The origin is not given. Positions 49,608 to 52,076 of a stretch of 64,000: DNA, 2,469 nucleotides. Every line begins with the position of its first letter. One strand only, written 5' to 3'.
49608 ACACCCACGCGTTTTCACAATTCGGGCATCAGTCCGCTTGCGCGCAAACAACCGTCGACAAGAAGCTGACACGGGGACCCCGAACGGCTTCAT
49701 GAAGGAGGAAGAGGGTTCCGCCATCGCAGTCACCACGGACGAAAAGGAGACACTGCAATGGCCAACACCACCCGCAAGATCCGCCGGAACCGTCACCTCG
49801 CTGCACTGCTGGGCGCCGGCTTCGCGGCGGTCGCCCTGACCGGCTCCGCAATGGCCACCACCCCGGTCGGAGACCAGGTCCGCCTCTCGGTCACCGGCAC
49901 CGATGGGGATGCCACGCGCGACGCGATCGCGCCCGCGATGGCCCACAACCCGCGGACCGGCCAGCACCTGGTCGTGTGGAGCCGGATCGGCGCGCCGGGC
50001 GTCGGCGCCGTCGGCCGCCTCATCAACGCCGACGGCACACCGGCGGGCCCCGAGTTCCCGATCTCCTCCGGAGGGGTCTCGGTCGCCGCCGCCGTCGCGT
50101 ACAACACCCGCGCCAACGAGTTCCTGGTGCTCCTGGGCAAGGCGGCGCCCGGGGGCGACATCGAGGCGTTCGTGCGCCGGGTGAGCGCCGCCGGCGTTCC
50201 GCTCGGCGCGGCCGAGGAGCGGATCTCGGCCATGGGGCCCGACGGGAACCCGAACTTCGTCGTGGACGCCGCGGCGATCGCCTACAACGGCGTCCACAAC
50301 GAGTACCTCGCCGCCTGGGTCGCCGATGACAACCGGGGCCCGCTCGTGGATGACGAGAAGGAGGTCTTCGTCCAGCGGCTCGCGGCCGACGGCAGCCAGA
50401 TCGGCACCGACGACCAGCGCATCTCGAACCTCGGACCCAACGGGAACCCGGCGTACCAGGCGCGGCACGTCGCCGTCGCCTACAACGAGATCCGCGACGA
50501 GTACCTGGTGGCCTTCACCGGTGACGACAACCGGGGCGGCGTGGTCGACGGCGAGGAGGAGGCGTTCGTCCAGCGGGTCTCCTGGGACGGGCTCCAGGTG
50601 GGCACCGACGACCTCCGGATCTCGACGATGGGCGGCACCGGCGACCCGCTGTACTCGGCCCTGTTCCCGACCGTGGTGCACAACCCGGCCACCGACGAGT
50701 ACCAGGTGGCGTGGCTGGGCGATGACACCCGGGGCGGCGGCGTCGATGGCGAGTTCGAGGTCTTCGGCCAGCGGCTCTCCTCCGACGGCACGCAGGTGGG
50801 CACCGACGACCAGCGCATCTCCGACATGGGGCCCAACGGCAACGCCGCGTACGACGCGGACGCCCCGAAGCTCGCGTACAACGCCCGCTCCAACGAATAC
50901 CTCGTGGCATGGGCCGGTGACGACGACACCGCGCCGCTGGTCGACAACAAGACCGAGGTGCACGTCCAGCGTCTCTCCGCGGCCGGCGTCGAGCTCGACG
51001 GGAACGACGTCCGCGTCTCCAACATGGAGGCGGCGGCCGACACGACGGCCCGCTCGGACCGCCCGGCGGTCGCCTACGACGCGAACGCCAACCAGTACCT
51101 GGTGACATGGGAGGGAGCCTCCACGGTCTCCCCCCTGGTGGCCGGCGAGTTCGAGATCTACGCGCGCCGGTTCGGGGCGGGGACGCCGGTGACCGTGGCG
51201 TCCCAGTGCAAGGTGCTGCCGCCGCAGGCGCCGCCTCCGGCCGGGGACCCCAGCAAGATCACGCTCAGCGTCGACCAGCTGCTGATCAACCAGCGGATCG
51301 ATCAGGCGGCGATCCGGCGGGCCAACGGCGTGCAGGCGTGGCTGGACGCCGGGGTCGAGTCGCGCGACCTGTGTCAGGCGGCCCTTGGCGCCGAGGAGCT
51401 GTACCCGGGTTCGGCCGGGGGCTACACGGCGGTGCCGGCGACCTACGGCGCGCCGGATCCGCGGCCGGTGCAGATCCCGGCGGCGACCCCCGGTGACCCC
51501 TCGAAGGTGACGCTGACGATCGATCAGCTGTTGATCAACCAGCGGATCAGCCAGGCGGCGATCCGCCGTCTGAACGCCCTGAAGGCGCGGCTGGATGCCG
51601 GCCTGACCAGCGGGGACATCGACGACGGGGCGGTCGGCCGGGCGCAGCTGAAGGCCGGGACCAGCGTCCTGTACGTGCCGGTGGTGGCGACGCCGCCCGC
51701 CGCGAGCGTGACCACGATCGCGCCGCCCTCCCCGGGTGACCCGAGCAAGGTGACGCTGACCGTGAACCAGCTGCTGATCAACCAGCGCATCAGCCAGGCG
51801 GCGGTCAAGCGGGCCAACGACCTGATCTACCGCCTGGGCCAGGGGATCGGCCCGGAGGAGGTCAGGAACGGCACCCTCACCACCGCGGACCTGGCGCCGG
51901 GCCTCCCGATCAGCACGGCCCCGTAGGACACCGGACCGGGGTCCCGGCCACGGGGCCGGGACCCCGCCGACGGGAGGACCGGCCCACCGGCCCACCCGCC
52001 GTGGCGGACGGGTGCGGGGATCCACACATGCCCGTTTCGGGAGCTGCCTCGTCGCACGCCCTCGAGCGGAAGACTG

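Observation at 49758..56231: Three tandem paralogous secreted proteins with propeller-like repeats and a shared C-terminal architecture that I cannot assign to a family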

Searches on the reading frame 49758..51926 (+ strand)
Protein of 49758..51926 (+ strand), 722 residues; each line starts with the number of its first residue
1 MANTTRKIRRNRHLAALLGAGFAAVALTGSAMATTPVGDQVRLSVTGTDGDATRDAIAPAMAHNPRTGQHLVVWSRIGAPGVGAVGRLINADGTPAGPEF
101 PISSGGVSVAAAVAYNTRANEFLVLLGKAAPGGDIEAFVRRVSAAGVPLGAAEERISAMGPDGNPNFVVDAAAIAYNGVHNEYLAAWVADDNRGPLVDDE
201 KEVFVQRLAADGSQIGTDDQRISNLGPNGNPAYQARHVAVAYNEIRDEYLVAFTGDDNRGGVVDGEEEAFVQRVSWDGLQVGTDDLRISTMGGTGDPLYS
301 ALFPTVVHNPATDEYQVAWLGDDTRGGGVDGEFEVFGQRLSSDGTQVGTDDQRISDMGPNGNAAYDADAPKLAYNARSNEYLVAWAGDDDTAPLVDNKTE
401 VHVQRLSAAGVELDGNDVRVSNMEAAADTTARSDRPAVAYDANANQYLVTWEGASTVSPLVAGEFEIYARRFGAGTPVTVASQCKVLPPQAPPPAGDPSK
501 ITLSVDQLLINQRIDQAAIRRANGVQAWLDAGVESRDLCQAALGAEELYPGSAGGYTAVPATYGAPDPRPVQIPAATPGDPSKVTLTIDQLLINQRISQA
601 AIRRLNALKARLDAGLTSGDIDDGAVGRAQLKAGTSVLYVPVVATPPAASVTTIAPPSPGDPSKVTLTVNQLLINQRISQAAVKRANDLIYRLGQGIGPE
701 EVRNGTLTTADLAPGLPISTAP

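Call 3: search_protein_families(library=pfam, proteins=[window:49758-51926:+], max_evalue=1)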
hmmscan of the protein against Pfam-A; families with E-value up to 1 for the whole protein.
window:49758-51926:+ (722 aa): 0 families

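Call 4: search_protein_families(library=ncbifam, proteins=[window:49758-51926:+], max_evalue=1)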
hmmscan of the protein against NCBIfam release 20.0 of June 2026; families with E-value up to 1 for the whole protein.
window:49758-51926:+ (722 aa): 3 families
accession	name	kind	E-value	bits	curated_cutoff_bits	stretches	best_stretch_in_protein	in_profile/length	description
NF038353.1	FxLYD_dom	domain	0.04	13.8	23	0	210-236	30-56/71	FxLYD domain-containing protein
TIGR03736.1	PRTRC_ThiF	hypoth_equivalog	0.14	11.5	144.75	0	504-606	113-216/245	PRTRC system ThiF family protein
NF050177.1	TapA_OM_Porphy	equivalog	0.24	10.1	500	0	427-452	355-380/544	TapA/TapC family T9SS-dependent outer membrane protein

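Call 6: find_homologous_proteins(query=window:49758-51926:+)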
Query window:49758-51926:+ (722 aa): 1150 proteins with E <= 0.001 among 8000 candidates; the best 120 are listed.
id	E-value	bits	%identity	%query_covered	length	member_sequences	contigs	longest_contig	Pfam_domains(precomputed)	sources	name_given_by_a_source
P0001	0.0e+0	1591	100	100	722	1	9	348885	PF22847.3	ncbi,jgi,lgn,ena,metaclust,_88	metaclust:\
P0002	0.0e+0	1128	45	62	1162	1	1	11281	PF22847.3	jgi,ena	-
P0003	0.0e+0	1099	42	64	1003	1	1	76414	PF22847.3,PF00238.25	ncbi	-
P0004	0.0e+0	1053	40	67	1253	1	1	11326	PF22847.3,PF18962.8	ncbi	-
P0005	0.0e+0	1048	43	62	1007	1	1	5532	PF22847.3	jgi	jgi:hypothetical protein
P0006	0.0e+0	1045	43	64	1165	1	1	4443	PF22847.3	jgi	jgi:hypothetical protein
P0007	0.0e+0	1032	68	100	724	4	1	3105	-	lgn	-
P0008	0.0e+0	1019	43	62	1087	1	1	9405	PF22847.3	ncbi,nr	ncbi:MAG: hypothetical protein HC875_24070 [Anaerolineales bacterium]|nr:hypothetical protein [Anaer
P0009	7.6e-286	968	41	62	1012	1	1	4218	PF22847.3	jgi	jgi:hypothetical protein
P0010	3.8e-280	950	41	63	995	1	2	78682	PF22847.3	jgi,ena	-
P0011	1.2e-270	918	42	60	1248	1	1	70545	PF22847.3,PF18962.8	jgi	jgi:hypothetical protein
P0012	1.9e-268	911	44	62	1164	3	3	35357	PF22847.3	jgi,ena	-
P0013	3.6e-267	907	43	63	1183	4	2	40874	PF22847.3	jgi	jgi:hypothetical protein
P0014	2.6e-266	904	43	64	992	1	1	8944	PF22847.3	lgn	-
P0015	2.6e-262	891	45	65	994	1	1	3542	PF22847.3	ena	-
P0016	2.9e-262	891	38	64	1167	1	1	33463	PF22847.3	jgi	jgi:hypothetical protein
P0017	1.1e-257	875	41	61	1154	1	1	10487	PF22847.3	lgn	-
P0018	2.3e-257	874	61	100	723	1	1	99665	-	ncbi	ncbi:MAG: hypothetical protein U0237_18130 [Thermoleophilia bacterium]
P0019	2.9e-255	867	38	64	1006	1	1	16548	PF22847.3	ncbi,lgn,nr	ncbi:MAG: hypothetical protein JXB15_12745 [Anaerolineales bacterium]|nr:hypothetical protein [Anaer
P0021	4.1e-252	857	41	61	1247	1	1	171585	PF22847.3,PF18962.8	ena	-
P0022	4.8e-252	857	42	63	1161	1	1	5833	PF22847.3,PF00238.25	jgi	-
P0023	2.6e-251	854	43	60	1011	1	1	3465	PF22847.3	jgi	-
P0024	8.2e-251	853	42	66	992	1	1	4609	PF22847.3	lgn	-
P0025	1.2e-248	846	44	60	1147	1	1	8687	PF22847.3,PF00404.25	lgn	-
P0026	2.7e-248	844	43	61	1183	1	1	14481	PF22847.3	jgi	-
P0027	4.2e-248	844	44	62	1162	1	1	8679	PF22847.3,PF00238.25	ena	-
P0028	9.7e-248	843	43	60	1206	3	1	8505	PF22847.3,PF00404.25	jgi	jgi:hypothetical protein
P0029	2.9e-247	841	45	60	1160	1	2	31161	PF22847.3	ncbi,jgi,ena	-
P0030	3.2e-247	841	41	62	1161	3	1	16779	PF22847.3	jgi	jgi:hypothetical protein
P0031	3.9e-246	837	44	60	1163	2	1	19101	PF22847.3,PF21465.3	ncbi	-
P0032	5.1e-246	837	43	64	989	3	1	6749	PF22847.3,PF00238.25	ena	-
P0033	6.5e-246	836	41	65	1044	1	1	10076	PF22847.3,PF00404.25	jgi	jgi:hypothetical protein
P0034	1.1e-245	836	41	62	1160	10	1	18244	PF22847.3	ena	-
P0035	1.3e-245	835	38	61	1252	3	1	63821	PF18962.8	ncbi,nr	ncbi:MAG: T9SS type A sorting domain-containing protein [Candidatus Eisenbacteria bacterium]|nr:T9SS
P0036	1.4e-243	829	43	60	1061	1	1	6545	PF22847.3,PF04616.21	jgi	-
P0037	5.0e-243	827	41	66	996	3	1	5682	PF25943.1,PF22847.3,PF00238.25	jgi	jgi:hypothetical protein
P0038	7.1e-243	826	39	61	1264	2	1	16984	PF22847.3,PF18962.8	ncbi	-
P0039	8.2e-243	826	44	60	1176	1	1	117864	PF22847.3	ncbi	-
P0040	2.3e-242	825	47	54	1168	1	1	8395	PF22847.3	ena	-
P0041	2.8e-240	818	43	62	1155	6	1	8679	PF22847.3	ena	-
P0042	2.9e-240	818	44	62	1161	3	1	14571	PF22847.3,PF00238.25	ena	-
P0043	2.8e-239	815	44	61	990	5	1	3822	PF22847.3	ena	-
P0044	2.9e-239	814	43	60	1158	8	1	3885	PF22847.3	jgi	-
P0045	3.0e-239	814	43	63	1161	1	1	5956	PF22847.3,PF00238.25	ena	-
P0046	3.2e-239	814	43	65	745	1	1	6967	PF22847.3,PF13724.12,PF12106.15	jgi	jgi:hypothetical protein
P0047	1.3e-238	812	40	64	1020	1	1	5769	PF22847.3,PF16640.12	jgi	jgi:hypothetical protein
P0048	1.5e-238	812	42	64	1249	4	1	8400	PF22847.3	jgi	jgi:hypothetical protein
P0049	1.9e-238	812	43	63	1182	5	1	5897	PF22847.3,PF18714.7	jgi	jgi:hypothetical protein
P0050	2.5e-238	811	38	66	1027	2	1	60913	PF22847.3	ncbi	ncbi:MAG: hypothetical protein ACYS0G_04770 [Planctomycetota bacterium]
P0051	1.1e-237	809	42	61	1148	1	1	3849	PF22847.3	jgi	jgi:hypothetical protein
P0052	1.7e-237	809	58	100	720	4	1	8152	PF22847.3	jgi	-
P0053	1.5e-236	805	43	61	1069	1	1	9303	PF22847.3,PF18714.7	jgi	jgi:hypothetical protein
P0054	3.3e-236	804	45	61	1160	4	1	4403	PF22847.3,PF13724.12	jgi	-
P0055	1.1e-235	803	44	60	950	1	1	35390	PF22847.3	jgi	-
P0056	3.1e-235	801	43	61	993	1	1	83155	PF22847.3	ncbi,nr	ncbi:MAG: hypothetical protein JW726_16545 [Anaerolineales bacterium]|nr:hypothetical protein [Anaer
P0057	3.3e-235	801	44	62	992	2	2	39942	PF22847.3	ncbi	-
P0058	3.6e-235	801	55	99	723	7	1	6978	PF22847.3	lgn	-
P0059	3.7e-234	798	42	63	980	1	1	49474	PF22847.3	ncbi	-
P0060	2.5e-232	792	42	63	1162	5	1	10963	PF22847.3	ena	-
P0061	7.6e-232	790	40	66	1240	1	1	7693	PF22847.3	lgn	-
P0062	1.0e-231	790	46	54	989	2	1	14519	PF22847.3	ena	-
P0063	4.3e-231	787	44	56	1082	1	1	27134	PF22847.3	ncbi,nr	ncbi:MAG TPA: hypothetical protein VJT84_12970 [Gaiellaceae bacterium]|nr:hypothetical protein [Gaie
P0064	2.8e-230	785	42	66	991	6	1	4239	PF22847.3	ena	-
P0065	4.3e-230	784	46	56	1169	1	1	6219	PF22847.3,PF00238.25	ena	-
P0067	1.8e-229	782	42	64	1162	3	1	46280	PF22847.3,PF00238.25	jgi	-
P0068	3.8e-228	778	53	99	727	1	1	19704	PF22847.3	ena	-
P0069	5.6e-228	777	42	65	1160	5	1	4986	PF22847.3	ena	-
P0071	3.9e-225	768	40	62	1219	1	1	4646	PF22847.3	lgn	-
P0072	7.1e-224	764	41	62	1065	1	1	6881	PF22847.3,PF03412.22,PF12106.15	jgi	jgi:hypothetical protein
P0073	1.0e-223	763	44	51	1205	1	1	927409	PF22847.3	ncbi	-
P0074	6.1e-223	761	42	61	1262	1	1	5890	PF22847.3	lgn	-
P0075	3.4e-222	758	39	65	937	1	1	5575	PF22847.3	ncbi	-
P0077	2.1e-221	755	52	97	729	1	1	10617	PF22847.3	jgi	jgi:hypothetical protein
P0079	8.4e-220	750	41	67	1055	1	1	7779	PF22847.3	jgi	-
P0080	1.1e-219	750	52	99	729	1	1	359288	PF22847.3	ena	-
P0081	4.8e-219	748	43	60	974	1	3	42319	PF22847.3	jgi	jgi:hypothetical protein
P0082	1.0e-217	743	54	97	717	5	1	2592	PF22847.3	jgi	jgi:hypothetical protein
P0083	2.6e-217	742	41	63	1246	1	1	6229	PF22847.3,PF18962.8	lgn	-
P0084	3.3e-217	742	39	64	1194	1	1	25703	PF22847.3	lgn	-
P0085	1.9e-216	739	54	100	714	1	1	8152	PF22847.3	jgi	-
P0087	3.9e-215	735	40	62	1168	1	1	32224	PF22847.3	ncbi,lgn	-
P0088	2.2e-214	732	40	64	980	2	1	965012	PF22847.3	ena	-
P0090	3.0e-214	732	42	64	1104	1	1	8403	PF22847.3,PF18714.7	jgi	jgi:hypothetical protein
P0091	5.5e-214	731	40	65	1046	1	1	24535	PF22847.3,PF18962.8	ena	-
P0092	2.2e-213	729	42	62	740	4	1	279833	PF22847.3,PF18962.8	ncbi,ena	-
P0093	2.4e-213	729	38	62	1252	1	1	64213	PF22847.3,PF18962.8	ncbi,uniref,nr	ncbi:MAG: T9SS type A sorting domain-containing protein [Candidatus Eisenbacteria bacterium]|uniref:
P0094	1.0e-212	727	53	91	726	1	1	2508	PF22847.3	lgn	-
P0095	1.1e-212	727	34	62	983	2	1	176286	PF22847.3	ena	-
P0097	1.8e-211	723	41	65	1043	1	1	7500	PF22847.3,PF04616.21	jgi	jgi:hypothetical protein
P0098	7.0e-211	721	38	62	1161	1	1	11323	PF22847.3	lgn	-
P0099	1.4e-210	720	41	62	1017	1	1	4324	PF22847.3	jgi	jgi:hypothetical protein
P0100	2.7e-210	719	40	63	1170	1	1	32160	PF22847.3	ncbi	-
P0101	5.0e-210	718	50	95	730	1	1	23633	PF22847.3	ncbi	-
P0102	1.5e-209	716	37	61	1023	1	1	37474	PF22847.3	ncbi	-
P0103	7.6e-209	714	50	95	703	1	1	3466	PF22847.3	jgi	jgi:hypothetical protein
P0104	2.9e-206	705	49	95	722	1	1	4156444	-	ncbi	-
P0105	4.1e-205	702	43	61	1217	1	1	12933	PF22847.3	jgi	jgi:hypothetical protein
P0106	7.4e-204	697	51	96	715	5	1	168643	PF22847.3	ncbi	ncbi:MAG: hypothetical protein R2878_12540 [Thermoleophilia bacterium]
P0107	4.7e-203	695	40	63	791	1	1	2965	PF22847.3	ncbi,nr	ncbi:MAG: hypothetical protein KDF65_01850, partial [Anaerolineae bacterium]|nr:hypothetical protein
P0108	7.3e-203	694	39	62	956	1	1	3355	PF22847.3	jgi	jgi:hypothetical protein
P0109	1.4e-202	693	41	56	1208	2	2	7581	PF22847.3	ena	-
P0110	1.6e-202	693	50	97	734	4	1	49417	PF22847.3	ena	-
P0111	1.8e-202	693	39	63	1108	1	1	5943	PF22847.3,PF18962.8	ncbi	ncbi:MAG: T9SS type A sorting domain-containing protein [Bacteroidota bacterium]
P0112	1.6e-200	686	37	69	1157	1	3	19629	PF22847.3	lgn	-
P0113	2.3e-200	686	39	61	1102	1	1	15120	PF22847.3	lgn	-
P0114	3.9e-199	682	48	98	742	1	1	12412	PF22847.3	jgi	jgi:hypothetical protein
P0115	2.6e-197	676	47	50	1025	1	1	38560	PF22847.3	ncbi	-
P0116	3.1e-197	676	38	63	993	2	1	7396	PF22847.3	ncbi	-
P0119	4.6e-196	672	38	62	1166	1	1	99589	PF22847.3,PF21465.3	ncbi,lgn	-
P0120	1.4e-195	670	47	95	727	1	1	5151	PF22847.3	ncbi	ncbi:MAG: hypothetical protein AB1416_07820, partial [Actinomycetota bacterium]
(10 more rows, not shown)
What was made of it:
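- Some homologous propellers elsewhere carry precomputed dockerin-family hits (call 6).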

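Call 7: search_solved_structures(query=window:49758-51926:+, max_evalue=10)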
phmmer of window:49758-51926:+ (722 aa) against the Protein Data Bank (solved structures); distinct sequences matched with E-value up to 10: 0.

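Call 8: search_protein_families(library=pfam, proteins=[P0001, P0002, P0003, P0004, P0035, P0052], max_evalue=10)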
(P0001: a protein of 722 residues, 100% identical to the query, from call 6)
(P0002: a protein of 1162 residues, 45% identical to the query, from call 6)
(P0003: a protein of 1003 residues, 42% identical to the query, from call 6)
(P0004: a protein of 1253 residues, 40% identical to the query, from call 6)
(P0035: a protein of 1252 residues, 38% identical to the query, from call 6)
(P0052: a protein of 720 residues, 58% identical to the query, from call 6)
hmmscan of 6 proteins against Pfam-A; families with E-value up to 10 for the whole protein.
P0001 (722 aa): 0 families

P0002 (1162 aa): 5 families
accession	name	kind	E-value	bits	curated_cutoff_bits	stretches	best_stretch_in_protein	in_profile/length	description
PF13724.11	DNA_binding_2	-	0.0016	19.1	25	0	631-642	2-13/48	DNA-binding domain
PF14855.11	PapJ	-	0.19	11.9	25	0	371-410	88-126/187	Pilus-assembly fibrillin subunit, chaperone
PF23207.1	PH_SPO71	-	0.39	11.2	27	0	463-477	37-51/143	Prospore membrane adapter protein SPO71 PH domain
PF12106.13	Colicin_E5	-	0.91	10.3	25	0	253-280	47-71/88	Colicin E5 ribonuclease domain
PF10804.13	DUF2538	-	0.97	9.7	23.9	0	786-814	42-70/155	Protein of unknown function (DUF2538)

P0003 (1003 aa): 5 families
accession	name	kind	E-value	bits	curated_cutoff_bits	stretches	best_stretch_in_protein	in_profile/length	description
PF00238.24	Ribosomal_L14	-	1e-05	25.9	23.6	0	832-865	78-111/122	Ribosomal protein L14p/L23e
PF18714.6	PI-TkoII_IV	-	0.04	14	25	0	209-230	98-119/150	DNA polymerase II intein Domain IV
PF23517.1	WW_TCERG1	-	0.16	11.7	70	0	357-367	14-24/55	TCERG1 WW domain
PF11042.13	DUF2750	-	0.23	12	27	0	821-848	28-55/102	Protein of unknown function (DUF2750)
PF12106.13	Colicin_E5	-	5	7.9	25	0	409-428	46-65/88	Colicin E5 ribonuclease domain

P0004 (1253 aa): 5 families
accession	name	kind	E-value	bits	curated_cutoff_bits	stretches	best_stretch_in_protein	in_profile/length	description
PF18962.6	Por_Secre_tail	-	3.6e-09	37.2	27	1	1178-1251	3-75/75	Secretion system C-terminal sorting domain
PF00238.24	Ribosomal_L14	-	0.0034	17.7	23.6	0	400-431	80-111/122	Ribosomal protein L14p/L23e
PF13724.11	DNA_binding_2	-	0.015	16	25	0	830-842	2-14/48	DNA-binding domain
PF14334.11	DUF4390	-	0.14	12.1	27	0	1181-1231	89-139/161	Domain of unknown function (DUF4390)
PF03412.21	Peptidase_C39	-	0.37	11.1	22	0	1100-1134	59-93/133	Peptidase C39 family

P0035 (1252 aa): 3 families
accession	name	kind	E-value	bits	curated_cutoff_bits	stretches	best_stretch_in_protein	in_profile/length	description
PF18962.6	Por_Secre_tail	-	1.3e-06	29.1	27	1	1176-1250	4-75/75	Secretion system C-terminal sorting domain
PF14534.12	DUF4440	-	0.062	14.2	25.2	1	191-273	18-103/107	Domain of unknown function (DUF4440)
PF13860.13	FlgD_ig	-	0.17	12.3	27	1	1183-1239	15-75/79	FlgD Ig-like domain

P0052 (720 aa): 1 family
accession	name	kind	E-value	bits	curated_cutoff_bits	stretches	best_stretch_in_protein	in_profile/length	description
PF03406.18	Phage_fiber_2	-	0.34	11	22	1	420-446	14-40/42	Phage tail fibre repeat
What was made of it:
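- Closest known: T9SS C-terminal sorting domain. Same: They occupy the same position: homologs of the same propeller family in Bacteroidota and Eisenbacteria end in a T9SS CTD (call 8), and others have precomputed dockerin hits (call 6).
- My own Pfam scans give no hit to PF22847 even at E 10 (calls 3, 8).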

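Call 9: find_encoding_contigs(protein=P0001, flank=10000, max_places=4)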
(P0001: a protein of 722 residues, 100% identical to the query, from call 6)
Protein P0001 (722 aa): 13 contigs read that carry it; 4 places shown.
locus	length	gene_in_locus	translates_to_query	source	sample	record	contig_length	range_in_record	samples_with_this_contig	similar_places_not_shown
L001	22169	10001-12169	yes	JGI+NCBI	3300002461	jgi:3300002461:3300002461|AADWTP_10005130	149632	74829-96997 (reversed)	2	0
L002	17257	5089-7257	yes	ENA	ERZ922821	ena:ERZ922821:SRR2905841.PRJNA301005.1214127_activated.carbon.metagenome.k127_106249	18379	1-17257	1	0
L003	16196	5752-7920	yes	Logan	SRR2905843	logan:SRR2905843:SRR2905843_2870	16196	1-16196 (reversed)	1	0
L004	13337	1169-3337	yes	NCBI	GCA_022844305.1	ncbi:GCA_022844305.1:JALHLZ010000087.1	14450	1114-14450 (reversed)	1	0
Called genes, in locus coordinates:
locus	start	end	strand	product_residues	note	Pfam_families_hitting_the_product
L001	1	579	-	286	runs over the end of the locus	-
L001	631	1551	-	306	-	PF01149:Fapy_DNA_glyco, PF06831:H2TH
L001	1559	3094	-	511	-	PF06224:AlkZ-like (weak), PF23235:WHD_3rd_Lhr, PF23234:WHD_4th_Lhr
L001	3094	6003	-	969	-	PF00270:DEAD, PF04851:ResIII (faint), PF00271:Helicase_C, PF19306:WHD_Lhr, PF08494:DEAD_assoc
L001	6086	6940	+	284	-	PF05257:CHAP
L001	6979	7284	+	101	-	PF02617:ClpS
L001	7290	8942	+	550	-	PF02776:TPP_enzyme_N, PF00205:TPP_enzyme_M, PF02775:TPP_enzyme_C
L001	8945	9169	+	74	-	-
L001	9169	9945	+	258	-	PF00293:NUDIX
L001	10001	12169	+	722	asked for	PF22847:Glyco_hydro_43_rel (faint)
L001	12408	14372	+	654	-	-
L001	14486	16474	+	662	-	-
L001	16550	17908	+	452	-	PF12867:DinB_2, PF03781:FGE-sulfatase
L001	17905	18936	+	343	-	PF10017:Methyltransf_33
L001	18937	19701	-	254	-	PF21948:LplA-B_cat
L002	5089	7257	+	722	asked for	PF22847:Glyco_hydro_43_rel (faint)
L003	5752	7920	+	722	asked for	PF22847:Glyco_hydro_43_rel (faint)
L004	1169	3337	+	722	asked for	PF22847:Glyco_hydro_43_rel (faint)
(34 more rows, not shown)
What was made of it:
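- Checked: Public gene calls on four independent assemblies give the same three lengths (call 9).
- There is a precomputed 'faint' hit to PF22847 Glyco_hydro_43_rel (call 9).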
